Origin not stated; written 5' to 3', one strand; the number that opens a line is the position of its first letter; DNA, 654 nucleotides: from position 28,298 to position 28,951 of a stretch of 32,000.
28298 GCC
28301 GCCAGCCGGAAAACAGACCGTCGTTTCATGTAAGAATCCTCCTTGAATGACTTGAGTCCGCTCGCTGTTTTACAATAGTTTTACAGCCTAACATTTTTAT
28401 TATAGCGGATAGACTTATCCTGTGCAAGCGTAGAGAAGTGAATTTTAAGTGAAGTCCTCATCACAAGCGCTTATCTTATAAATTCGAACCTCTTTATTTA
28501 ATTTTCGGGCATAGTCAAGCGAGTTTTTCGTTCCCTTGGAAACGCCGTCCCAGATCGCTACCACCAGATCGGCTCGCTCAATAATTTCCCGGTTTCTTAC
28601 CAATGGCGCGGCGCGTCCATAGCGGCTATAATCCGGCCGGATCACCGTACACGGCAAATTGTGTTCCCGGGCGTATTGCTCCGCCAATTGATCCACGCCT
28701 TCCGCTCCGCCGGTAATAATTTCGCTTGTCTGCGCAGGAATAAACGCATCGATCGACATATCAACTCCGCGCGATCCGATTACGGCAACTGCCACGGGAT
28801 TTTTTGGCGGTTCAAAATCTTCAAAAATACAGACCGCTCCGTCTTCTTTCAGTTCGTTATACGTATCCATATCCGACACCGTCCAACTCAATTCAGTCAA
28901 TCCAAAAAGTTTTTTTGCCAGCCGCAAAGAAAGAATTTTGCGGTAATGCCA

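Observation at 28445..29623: Single ORF fusing a membrane-anchored GDPD phosphodiesterase to a SLOG (DUF2493/YpsA-like) nucleotide-ligand module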

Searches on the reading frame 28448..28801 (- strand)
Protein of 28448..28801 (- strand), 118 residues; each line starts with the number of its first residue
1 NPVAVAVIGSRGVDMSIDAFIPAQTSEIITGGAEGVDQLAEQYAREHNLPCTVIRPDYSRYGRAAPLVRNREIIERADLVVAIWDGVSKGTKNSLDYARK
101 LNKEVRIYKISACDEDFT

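Call 3: search_protein_families(library=pfam, proteins=[window:28448-28795:-], max_evalue=1)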
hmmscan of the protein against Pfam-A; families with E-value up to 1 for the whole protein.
window:28448-28795:- (116 aa): 7 families
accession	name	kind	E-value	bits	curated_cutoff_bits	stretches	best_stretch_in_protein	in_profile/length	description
PF10686.14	YAcAr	-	1.3e-09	38.2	28.2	1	23-59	30-66/66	YspA, cpYpsA-related SLOG family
PF02481.21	DNA_processg_A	-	0.00019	21.1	29.6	1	3-48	47-99/212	DNA recombination-mediator protein A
PF18306.6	LDcluster4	-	0.00089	19.3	26.3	1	16-107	25-124/151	SLOG cluster4 family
PF12694.12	cpYpsA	-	0.0026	18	26.2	1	26-51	1-26/145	Circularly permutated YpsA SLOG family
PF05014.21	Nuc_deoxyrib_tr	-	0.061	13.9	28.8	1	67-107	55-97/117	Nucleoside 2-deoxyribosyltransferase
PF16901.10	DAO_C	-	0.071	13.4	31.4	1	22-70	2-51/126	C-terminal domain of alpha-glycerophosphate oxidase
PF24963.1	DUF7768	-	0.18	12.6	26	1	61-105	53-97/98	Domain of unknown function (DUF7768)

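Call 4: search_protein_families(library=ncbifam, proteins=[window:28448-28795:-], max_evalue=1)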
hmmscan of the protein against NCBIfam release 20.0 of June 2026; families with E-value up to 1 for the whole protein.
window:28448-28795:- (116 aa): 4 families
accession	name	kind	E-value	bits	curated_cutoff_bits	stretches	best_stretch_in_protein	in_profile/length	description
TIGR00732.1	dprA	equivalog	0.0034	16.6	191.15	0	20-46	71-97/220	DNA-processing protein DprA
TIGR04180.1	EDH_00030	hypoth_equivalog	0.067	12.3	475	1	31-60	149-177/297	NAD-dependent 4,6-dehydratase LegB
NF033453.1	BREX_3_BrxF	hypoth_equivalog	0.12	12.1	50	1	73-109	108-142/149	BREX-3 system P-loop-containing protein BrxF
NF009295.0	PRK12652.1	equivalog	0.16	11.1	290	1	37-108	106-177/368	monovalent cation/H+ antiporter subunit E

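Call 12: find_homologous_proteins(query=window:28448-28801:-)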
Query window:28448-28801:- (118 aa): 170 proteins with E <= 0.001 among 172 candidates; the best 120 are listed.
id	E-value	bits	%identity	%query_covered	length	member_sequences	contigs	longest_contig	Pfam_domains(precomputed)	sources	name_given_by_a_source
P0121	9.4e-60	218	97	88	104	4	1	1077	PF10686.15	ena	-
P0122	2.9e-53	197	80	96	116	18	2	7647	PF10686.15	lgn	-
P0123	8.4e-38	147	62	90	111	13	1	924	PF10686.15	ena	-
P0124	2.3e-37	146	58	96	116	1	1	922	PF10686.15,PF02481.22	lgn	-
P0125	7.2e-35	138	58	90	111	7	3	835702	PF10686.15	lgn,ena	-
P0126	7.8e-34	134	55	88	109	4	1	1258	PF02481.22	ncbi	-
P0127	1.3e-32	130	57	91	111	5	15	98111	PF10686.15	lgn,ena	-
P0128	8.1e-32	128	57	90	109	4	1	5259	PF10686.15,PF02481.22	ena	-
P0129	1.3e-31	127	55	90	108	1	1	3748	PF10686.15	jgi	jgi:hypothetical protein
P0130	1.5e-31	127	56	92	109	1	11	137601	PF10686.15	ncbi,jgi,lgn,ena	ncbi:MAG: SLOG family protein [Eubacteriales bacterium]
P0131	1.8e-31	127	56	90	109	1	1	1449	PF10686.15,PF02481.22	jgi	jgi:predicted Rossmann fold nucleotide-binding protein DprA/Smf involved in DNA uptake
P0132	3.2e-31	126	57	90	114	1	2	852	PF10686.15,PF02481.22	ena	-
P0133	3.2e-31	126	55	92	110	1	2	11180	PF10686.15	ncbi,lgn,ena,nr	ncbi:MAG: DUF2493 domain-containing protein [Clostridia bacterium]|nr:DUF2493 domain-containing prot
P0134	3.5e-31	126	54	89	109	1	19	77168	PF10686.15,PF02481.22,PF18306.7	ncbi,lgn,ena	-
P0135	4.9e-31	125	55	89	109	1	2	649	PF10686.15,PF02481.22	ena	-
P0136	5.3e-31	125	50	92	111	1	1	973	PF02481.22,PF12694.13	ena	-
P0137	5.4e-31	125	55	90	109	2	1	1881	PF02481.22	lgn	-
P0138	6.1e-31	125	56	90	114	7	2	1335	PF10686.15,PF02481.22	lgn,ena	-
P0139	6.4e-31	125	59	86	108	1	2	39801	PF10686.15,PF02481.22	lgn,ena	-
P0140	7.3e-31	125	54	90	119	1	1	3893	PF10686.15,PF02481.22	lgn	-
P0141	1.8e-30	123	53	92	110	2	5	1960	PF10686.15,PF02481.22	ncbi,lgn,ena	-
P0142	2.4e-30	123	52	88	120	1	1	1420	PF10686.15,PF02481.22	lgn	-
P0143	2.9e-30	123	53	90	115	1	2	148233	PF10686.15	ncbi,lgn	-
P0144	3.1e-30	123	54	87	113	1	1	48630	PF10686.15,PF02481.22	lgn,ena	-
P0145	3.1e-30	123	55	90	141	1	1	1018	PF10686.15,PF02481.22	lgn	-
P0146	3.4e-30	122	54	91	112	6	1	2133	PF10686.15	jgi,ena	-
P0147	6.6e-30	122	54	93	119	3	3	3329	PF10686.15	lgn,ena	-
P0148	7.5e-30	121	56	90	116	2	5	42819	PF10686.15,PF02481.22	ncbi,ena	-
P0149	1.0e-29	121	53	95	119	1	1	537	PF10686.15,PF02481.22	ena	-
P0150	1.4e-29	121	52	88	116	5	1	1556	PF10686.15,PF02481.22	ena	-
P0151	2.8e-29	120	51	90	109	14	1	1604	PF10686.15,PF02481.22,PF18306.7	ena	-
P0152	2.9e-29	120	51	90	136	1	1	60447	PF10686.15,PF02481.22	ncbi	-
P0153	3.0e-29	119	57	88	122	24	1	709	PF10686.15,PF02481.22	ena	-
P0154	3.6e-29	119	52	93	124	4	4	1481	PF10686.15,PF02481.22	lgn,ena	-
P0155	4.5e-29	119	50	92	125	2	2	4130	PF10686.15,PF02481.22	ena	-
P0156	5.3e-29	119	54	88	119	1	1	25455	PF10686.15,PF02481.22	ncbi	-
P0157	6.3e-29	118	52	87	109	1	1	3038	PF10686.15,PF02481.22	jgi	jgi:uncharacterized phage-like protein YoqJ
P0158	6.8e-29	118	51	92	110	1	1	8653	PF10686.15,PF02481.22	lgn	-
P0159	8.4e-29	118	53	92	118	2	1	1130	PF10686.15,PF02481.22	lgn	-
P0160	1.1e-28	118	50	89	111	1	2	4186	PF10686.15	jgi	-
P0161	1.1e-28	118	52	92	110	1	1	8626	PF10686.15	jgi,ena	-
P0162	1.6e-28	117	54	83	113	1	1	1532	PF10686.15,PF02481.22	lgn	-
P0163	4.1e-28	116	55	88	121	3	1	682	PF10686.15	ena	-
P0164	4.3e-28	116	54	89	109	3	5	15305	PF10686.15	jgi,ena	-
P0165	4.6e-28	116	53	90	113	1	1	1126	PF10686.15,PF02481.22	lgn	-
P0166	4.9e-28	116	52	92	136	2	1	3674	PF10686.15,PF02481.22,PF12694.13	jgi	-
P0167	6.8e-28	115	52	88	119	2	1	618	PF10686.15,PF02481.22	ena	-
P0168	7.3e-28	115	53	91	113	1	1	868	PF10686.15,PF02481.22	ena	-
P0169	1.3e-27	114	52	92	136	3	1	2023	PF10686.15,PF02481.22,PF12694.13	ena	-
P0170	1.4e-27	114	48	91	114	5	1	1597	PF10686.15,PF02481.22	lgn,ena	-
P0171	1.5e-27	114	51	88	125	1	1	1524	PF10686.15,PF02481.22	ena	-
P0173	3.2e-27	113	52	92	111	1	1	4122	PF10686.15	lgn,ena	-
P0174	3.3e-27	113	51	90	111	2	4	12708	PF10686.15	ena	-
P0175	3.7e-27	113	53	87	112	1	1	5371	PF10686.15,PF02481.22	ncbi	-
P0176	3.9e-27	113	48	92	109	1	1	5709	PF10686.15,PF02481.22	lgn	-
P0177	5.4e-27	112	53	89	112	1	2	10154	PF10686.15,PF02481.22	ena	-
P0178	8.0e-27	112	53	89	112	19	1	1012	PF10686.15,PF02481.22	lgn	-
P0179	9.1e-27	111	47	89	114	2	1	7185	PF10686.15,PF02481.22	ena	-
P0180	9.3e-27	111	50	92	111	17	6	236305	PF10686.15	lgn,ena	-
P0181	1.2e-26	111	49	96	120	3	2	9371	PF10686.15,PF02481.22,PF12694.13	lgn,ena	-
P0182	1.3e-26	111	50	92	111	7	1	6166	PF10686.15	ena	-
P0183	1.6e-26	111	46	95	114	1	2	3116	PF10686.15,PF02481.22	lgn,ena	-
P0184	2.0e-26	110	55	84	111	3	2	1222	PF10686.15,PF02481.22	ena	-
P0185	2.1e-26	110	48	95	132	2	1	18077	PF10686.15,PF02481.22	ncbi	-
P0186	2.1e-26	110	53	92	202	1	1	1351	PF10686.15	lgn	-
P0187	2.4e-26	110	52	90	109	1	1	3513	PF10686.15,PF02481.22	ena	-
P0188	3.2e-26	110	48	88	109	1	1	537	PF10686.15,PF02481.22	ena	-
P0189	3.6e-26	110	50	92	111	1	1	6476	PF02481.22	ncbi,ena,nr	ncbi:MAG: DNA-protecting protein DprA [Oscillospiraceae bacterium]|nr:DNA-protecting protein DprA [O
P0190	4.2e-26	109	50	90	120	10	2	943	PF10686.15,PF02481.22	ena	-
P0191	4.5e-26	109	58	77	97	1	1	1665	PF10686.15,PF02481.22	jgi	jgi:predicted Rossmann fold nucleotide-binding protein DprA/Smf involved in DNA uptake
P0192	5.2e-26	109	52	89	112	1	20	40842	PF10686.15,PF02481.22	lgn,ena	-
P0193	5.2e-26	109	52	89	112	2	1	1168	PF10686.15,PF02481.22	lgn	-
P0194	7.4e-26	109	53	89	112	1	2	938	PF10686.15,PF02481.22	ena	-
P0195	7.5e-26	109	47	97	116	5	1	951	PF10686.15,PF02481.22,PF12694.13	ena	-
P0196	8.6e-26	108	54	87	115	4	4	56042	PF10686.15,PF02481.22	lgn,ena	-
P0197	8.7e-26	108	50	92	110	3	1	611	PF10686.15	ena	-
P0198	8.8e-26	108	47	92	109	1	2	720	PF02481.22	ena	-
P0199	9.5e-26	108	50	90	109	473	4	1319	PF10686.15,PF02481.22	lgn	-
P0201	1.9e-25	107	48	88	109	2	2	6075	PF10686.15,PF02481.22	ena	-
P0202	2.4e-25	107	52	89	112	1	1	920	PF10686.15,PF02481.22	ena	-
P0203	2.5e-25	107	52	92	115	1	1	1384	PF10686.15,PF02481.22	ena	-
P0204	3.4e-25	106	51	90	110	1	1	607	PF10686.15,PF02481.22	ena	-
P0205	3.5e-25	106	46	93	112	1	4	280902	PF10686.15,PF02481.22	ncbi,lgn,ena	-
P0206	4.6e-25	106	48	92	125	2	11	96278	PF10686.15,PF02481.22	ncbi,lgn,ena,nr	ncbi:MAG: DUF2493 domain-containing protein [Clostridia bacterium]|nr:DUF2493 domain-containing prot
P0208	5.9e-25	106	50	89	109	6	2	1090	PF10686.15,PF02481.22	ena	-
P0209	6.0e-25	106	50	89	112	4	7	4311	PF10686.15,PF02481.22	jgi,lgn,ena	-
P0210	6.7e-25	105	54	82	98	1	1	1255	PF10686.15,PF02481.22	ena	-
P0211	7.1e-25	105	49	91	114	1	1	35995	PF10686.15,PF02481.22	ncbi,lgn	-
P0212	7.2e-25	105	46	92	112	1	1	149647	PF02481.22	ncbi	-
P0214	8.0e-25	105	58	76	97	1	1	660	PF10686.15,PF02481.22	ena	-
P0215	8.7e-25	105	47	96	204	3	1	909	PF02481.22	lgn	-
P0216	9.8e-25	105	50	90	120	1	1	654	PF10686.15,PF02481.22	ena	-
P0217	1.1e-24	105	47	92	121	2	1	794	PF10686.15,PF02481.22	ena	-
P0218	1.3e-24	104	52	92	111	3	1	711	PF10686.15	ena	-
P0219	1.3e-24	104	46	92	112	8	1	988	PF02481.22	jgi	jgi:predicted Rossmann fold nucleotide-binding protein DprA/Smf involved in DNA uptake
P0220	1.5e-24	104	46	92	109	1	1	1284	PF02481.22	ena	-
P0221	1.6e-24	104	50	87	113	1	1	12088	PF10686.15,PF02481.22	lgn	-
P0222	1.6e-24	104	46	97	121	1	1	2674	PF10686.15,PF02481.22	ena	-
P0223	2.7e-24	103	53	84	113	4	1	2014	PF02481.22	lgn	-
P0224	3.3e-24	103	50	88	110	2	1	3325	PF10686.15,PF02481.22,PF12694.13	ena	-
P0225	3.5e-24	103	50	89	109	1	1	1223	PF10686.15,PF12694.13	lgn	-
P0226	3.8e-24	103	51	86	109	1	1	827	PF10686.15,PF02481.22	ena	-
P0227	4.2e-24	103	49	91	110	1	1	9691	PF10686.15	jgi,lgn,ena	-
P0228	4.2e-24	103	47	90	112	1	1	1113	PF02481.22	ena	-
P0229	4.4e-24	103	49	97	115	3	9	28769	PF10686.15,PF02481.22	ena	-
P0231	5.3e-24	103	49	87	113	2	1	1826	PF10686.15,PF02481.22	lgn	-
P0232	5.4e-24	103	50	88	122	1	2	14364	PF10686.15,PF02481.22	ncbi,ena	-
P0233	8.6e-24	102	50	87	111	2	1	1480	PF10686.15,PF02481.22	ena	-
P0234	9.2e-24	102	46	90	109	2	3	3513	PF10686.15,PF02481.22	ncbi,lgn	-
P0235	9.7e-24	102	46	90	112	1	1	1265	PF02481.22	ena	-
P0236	1.1e-23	102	49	89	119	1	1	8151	PF10686.15,PF02481.22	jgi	-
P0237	2.5e-23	100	47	92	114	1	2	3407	PF10686.15,PF02481.22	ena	-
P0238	3.7e-23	100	48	89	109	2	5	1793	PF10686.15,PF12694.13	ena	-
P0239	3.7e-23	100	47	84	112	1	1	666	PF02481.22,PF12694.13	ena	-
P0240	4.0e-23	100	47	86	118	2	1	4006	PF02481.22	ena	-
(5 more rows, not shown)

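Call 13: find_encoding_contigs(protein=P0121, flank=10000)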
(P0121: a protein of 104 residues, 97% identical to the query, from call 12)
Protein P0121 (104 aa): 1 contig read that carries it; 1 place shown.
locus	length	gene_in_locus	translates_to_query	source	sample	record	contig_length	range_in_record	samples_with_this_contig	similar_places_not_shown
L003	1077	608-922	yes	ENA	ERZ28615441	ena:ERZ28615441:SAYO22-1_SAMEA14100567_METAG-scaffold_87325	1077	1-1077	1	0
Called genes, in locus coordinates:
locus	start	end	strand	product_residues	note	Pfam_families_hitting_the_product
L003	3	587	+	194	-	?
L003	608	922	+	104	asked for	PF10686:YAcAr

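Call 14: find_encoding_contigs(protein=P0125, flank=8000, max_places=3)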
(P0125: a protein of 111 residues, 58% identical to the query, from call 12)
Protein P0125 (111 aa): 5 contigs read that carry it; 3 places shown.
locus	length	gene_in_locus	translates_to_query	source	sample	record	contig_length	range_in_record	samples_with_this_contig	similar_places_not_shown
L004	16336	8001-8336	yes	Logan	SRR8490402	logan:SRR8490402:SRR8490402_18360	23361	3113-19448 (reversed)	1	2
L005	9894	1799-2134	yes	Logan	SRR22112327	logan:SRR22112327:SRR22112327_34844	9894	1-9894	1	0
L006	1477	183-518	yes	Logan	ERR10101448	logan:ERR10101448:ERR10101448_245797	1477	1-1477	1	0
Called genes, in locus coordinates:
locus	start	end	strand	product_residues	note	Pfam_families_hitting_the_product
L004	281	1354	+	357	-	PF02729:OTCace_N, PF00185:OTCace, PF02748:PyrI_C (weak)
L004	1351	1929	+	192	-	PF02525:Flavodoxin_2, PF03358:FMN_red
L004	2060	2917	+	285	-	PF01418:HTH_6, PF01380:SIS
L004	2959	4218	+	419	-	PF00890:FAD_binding_2, PF01134:GIDA (faint), PF01266:DAO (faint), PF01494:FAD_binding_3 (weak), PF03486:HI0933_like, PF07992:Pyr_redox_2 (weak), PF12831:FAD_oxidored (weak), PF22780:HI0933_like_1st, +2 more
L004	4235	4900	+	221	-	PF02224:Cytidylate_kin, PF13189:Cytidylate_kin2, PF13238:AAA_18 (weak), PF13207:AAA_17 (faint)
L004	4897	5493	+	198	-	PF01553:Acyltransferase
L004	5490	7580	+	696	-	PF02401:LYTB, PF17092:PCB_OB (faint), PF21710:Spt6_S1 (faint), PF00575:S1, PF23459:S1_RRP5 (weak), PF00575:S1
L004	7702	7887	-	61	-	-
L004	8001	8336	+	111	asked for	PF10686:YAcAr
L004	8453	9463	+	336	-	PF00248:Aldo_ket_red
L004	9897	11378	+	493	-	PF03323:GerA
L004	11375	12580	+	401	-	PF25198:Spore_GerAC_N, PF05504:Spore_GerAC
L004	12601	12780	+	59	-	-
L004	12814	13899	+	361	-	PF03845:Spore_permease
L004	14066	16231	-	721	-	PF12051:DUF3533 (weak), PF12698:ABC2_membrane_3, PF01061:ABC2_membrane (weak)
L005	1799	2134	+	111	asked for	PF10686:YAcAr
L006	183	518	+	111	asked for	PF10686:YAcAr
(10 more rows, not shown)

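Call 15: find_encoding_contigs(protein=P0130, flank=8000, max_places=3)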
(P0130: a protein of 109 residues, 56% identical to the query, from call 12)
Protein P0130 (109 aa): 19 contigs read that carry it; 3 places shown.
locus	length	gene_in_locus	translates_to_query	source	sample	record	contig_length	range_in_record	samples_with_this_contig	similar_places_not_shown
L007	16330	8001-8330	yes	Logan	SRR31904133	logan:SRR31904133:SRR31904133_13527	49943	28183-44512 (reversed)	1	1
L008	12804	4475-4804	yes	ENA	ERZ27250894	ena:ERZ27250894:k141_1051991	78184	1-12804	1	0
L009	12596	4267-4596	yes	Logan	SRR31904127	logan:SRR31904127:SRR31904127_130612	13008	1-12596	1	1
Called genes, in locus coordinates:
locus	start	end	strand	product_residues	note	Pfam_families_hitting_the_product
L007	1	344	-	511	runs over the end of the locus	PF00512:HisKA, PF02518:HATPase_c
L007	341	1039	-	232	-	PF00072:Response_reg, PF00486:Trans_reg_C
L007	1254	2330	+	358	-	PF01408:GFO_IDH_MocA, PF02894:GFO_IDH_MocA_C, PF22725:GFO_IDH_MocA_C3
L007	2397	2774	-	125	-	PF16320:Ribosomal_L12_N, PF00542:Ribosomal_L12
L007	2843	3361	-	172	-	PF00466:Ribosomal_L10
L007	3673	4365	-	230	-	PF00687:Ribosomal_L1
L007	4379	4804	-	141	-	PF03946:Ribosomal_L11_N, PF00298:Ribosomal_L11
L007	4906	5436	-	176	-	PF02357:NusG, PF00467:KOW (weak)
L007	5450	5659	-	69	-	PF00584:SecE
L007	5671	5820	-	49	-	PF00471:Ribosomal_L33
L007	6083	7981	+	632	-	PF14907:NTP_transf_5, PF02493:MORN (weak)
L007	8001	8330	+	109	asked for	PF10686:YAcAr (weak)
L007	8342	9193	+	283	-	PF26351:DUF8091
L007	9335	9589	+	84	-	-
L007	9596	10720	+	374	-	PF00266:Aminotran_5, PF01053:Cys_Met_Meta_PP (weak)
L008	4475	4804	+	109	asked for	PF10686:YAcAr (weak)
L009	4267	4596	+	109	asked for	PF10686:YAcAr (weak)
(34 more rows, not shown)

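Call 24: search_solved_structures(query=window:28448-28801:-, max_evalue=10, show_alignments=2)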
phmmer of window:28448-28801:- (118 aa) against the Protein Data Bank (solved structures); distinct sequences matched with E-value up to 10: 7.
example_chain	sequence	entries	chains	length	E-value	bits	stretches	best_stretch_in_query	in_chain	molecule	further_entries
3imk_A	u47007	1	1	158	0.1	16.2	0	26-51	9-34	Putative molybdenum carrier protein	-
5mll_A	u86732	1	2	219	0.45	14.1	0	24-53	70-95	DNA processing chain A (DprA)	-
4ljr_A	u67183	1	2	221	0.47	14.1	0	24-53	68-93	DNA processing chain A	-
4ljk_A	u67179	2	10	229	0.52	13.9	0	24-53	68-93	DNA processing chain A (DprA)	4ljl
3s6s_A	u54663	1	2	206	0.68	13.5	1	35-114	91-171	Ac-ASP-7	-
3s6u_A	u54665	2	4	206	0.68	13.5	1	35-114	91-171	Ac-ASP-7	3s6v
2q9k_A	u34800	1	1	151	1.4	12.6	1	36-110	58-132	Uncharacterized protein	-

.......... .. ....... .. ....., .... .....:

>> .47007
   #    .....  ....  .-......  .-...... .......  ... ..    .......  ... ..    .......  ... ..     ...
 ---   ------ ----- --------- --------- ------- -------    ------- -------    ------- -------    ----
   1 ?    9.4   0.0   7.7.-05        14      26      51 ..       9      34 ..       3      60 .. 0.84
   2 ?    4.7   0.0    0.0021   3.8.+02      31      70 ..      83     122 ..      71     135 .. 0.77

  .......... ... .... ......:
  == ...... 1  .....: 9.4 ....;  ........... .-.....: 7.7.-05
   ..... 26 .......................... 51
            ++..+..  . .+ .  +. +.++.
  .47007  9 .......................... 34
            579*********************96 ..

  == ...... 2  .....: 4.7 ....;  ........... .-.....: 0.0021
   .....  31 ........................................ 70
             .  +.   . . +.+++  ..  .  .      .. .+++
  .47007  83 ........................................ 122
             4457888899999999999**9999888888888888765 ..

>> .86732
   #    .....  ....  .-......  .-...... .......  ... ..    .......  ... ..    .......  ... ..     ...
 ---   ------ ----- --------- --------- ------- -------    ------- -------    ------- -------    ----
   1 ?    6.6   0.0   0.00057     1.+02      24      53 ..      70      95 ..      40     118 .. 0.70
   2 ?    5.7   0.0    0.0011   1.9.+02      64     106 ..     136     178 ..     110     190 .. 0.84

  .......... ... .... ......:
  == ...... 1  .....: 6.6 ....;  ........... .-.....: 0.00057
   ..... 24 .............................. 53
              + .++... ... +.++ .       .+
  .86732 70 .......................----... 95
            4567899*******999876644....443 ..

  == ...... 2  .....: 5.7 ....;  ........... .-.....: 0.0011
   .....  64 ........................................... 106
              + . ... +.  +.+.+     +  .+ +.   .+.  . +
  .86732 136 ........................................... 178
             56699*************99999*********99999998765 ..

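Call 56: search_protein_families(library=padloc, proteins=[window:28448-28801:-], max_evalue=1)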
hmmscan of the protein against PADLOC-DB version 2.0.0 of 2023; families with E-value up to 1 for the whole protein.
window:28448-28801:- (118 aa): 2 families
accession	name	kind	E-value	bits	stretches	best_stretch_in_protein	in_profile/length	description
PDLC03927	PsyrA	-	0.00065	16.9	1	5-57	134-193/398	-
PDLC03961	ShosA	-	0.0049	14.2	1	4-49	117-169/303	-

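Call 57: search_protein_families(library=phrogs, proteins=[window:28448-28801:-], max_evalue=0.01)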
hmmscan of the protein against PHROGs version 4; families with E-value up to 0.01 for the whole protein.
window:28448-28801:- (118 aa): 3 families
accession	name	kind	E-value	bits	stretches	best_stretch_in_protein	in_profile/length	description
phrog_289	-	other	1.8e-21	77.6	1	21-111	52-141/500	GTP-binding domain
phrog_11222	-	unknown function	1e-05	26.5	1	33-109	203-279/293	-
phrog_768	-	DNA, RNA and nucleotide metabolism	0.0032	18.1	1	5-69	6-79/191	DprA-like DNA recombination-mediator protein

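Call 59: predict_structure(alignment_id=A5)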
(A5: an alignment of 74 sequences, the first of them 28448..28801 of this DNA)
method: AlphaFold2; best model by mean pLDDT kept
length: 118 residues; sequences in the alignment: 74
mean_pLDDT: 93.9   pTM: 0.86
mean pLDDT of the five models: 93.9, 93.9, 93.0, 92.8, 92.5
residues with pLDDT >= 90: 107; 70-90: 4; 50-70: 3; < 50: 4
segments of 3 or more residues with pLDDT < 50: 115-118
pLDDT, mean of each block of 10 residues (from residue 1): 94 95 98 97 98 98 97 98 96 98 97 51
secondary structure, 60 per line:
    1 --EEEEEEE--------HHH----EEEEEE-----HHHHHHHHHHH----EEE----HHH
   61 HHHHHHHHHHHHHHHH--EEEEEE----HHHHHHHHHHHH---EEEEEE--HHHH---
elements in order: E3-9 E25-30 H36-46 E51-53 H58-76 E79-84 H89-100 E104-109 H112-115
